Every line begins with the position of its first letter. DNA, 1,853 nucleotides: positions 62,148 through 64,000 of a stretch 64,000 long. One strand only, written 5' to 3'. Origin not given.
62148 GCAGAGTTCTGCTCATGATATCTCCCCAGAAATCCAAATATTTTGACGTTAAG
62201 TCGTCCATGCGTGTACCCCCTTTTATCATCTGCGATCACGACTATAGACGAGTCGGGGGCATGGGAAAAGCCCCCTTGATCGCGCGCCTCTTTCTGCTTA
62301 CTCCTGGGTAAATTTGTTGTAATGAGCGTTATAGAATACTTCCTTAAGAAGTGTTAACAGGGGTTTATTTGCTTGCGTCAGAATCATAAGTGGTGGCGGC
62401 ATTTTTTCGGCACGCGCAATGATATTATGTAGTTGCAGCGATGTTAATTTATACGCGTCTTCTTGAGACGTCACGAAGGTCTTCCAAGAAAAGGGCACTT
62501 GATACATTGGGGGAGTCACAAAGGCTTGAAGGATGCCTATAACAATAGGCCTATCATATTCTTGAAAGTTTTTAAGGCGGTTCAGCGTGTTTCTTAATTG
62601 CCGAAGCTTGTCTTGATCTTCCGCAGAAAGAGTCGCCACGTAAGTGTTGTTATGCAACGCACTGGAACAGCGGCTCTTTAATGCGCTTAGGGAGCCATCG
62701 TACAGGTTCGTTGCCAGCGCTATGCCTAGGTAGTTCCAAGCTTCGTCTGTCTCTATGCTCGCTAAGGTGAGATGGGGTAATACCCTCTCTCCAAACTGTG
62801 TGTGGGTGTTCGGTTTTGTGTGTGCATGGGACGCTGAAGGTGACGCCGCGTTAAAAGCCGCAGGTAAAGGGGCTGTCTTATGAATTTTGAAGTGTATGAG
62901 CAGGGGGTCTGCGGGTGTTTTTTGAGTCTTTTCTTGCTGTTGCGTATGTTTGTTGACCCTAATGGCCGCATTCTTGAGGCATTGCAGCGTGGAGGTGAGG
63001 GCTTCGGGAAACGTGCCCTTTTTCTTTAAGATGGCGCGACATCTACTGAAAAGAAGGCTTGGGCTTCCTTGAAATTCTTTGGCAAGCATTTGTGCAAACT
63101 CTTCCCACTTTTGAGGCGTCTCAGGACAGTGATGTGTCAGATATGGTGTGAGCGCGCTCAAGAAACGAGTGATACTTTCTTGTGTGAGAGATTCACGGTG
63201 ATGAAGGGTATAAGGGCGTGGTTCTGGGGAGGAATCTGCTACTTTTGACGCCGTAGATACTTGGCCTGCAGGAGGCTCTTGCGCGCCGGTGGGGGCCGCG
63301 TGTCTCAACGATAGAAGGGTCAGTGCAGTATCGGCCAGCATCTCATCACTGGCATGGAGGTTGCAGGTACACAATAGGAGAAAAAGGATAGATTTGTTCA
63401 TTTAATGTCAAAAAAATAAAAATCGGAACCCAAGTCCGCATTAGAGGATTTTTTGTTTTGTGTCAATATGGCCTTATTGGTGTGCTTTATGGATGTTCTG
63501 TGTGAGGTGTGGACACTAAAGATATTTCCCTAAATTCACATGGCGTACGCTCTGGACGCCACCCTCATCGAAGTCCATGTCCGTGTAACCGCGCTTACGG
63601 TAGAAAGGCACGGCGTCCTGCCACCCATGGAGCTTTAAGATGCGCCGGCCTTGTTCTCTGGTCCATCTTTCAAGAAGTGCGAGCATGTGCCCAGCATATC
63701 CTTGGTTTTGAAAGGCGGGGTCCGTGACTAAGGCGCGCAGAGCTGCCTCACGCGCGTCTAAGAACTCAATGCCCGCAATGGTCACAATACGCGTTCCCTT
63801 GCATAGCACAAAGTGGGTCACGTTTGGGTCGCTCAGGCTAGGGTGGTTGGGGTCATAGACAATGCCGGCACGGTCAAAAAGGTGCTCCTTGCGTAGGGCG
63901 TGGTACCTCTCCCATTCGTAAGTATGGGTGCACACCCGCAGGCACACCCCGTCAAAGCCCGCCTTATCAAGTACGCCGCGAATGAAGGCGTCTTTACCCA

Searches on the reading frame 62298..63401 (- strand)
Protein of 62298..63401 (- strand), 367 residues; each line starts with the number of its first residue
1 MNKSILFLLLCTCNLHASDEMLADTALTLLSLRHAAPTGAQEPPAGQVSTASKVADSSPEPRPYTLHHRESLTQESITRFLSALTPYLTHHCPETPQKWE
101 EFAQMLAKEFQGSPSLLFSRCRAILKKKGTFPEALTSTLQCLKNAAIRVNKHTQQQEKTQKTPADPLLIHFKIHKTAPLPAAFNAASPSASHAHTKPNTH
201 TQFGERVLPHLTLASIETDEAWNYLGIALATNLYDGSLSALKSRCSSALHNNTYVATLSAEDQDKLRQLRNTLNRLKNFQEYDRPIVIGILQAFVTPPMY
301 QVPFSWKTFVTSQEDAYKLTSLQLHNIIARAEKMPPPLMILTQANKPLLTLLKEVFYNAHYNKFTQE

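Call 27: search_protein_families(library=pfam, proteins=[window:62298-63401:-], max_evalue=0.001)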
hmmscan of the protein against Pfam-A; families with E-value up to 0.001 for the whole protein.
window:62298-63401:- (367 aa): 0 families

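Call 60: search_protein_families(library=pfam, proteins=[window:62298-63401:-], max_evalue=5)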
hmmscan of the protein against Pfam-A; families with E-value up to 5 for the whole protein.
window:62298-63401:- (367 aa): 1 family
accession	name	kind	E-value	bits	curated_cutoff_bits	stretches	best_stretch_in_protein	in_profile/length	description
PF08939.15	Bles03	-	0.64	10.3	23.1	1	51-154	38-142/255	Basophilic leukemia-expressed protein Bles03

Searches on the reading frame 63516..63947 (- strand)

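Call 27: search_protein_families(library=pfam, proteins=[window:63516-63947:-], max_evalue=0.001)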
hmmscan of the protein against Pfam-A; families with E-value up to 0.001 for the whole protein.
window:63516-63947:- (143 aa): 3 families
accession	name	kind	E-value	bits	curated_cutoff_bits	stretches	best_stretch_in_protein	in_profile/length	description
PF00583.31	Acetyltransf_1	-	3.6e-11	43.8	20.7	1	24-121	21-116/116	Acetyltransferase (GNAT) family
PF13508.13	Acetyltransf_7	-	2.2e-09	38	27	1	43-122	3-83/84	Acetyltransferase (GNAT) domain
PF13673.13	Acetyltransf_10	-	2.1e-07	31.4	23.6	1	37-139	25-124/128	Acetyltransferase (GNAT) domain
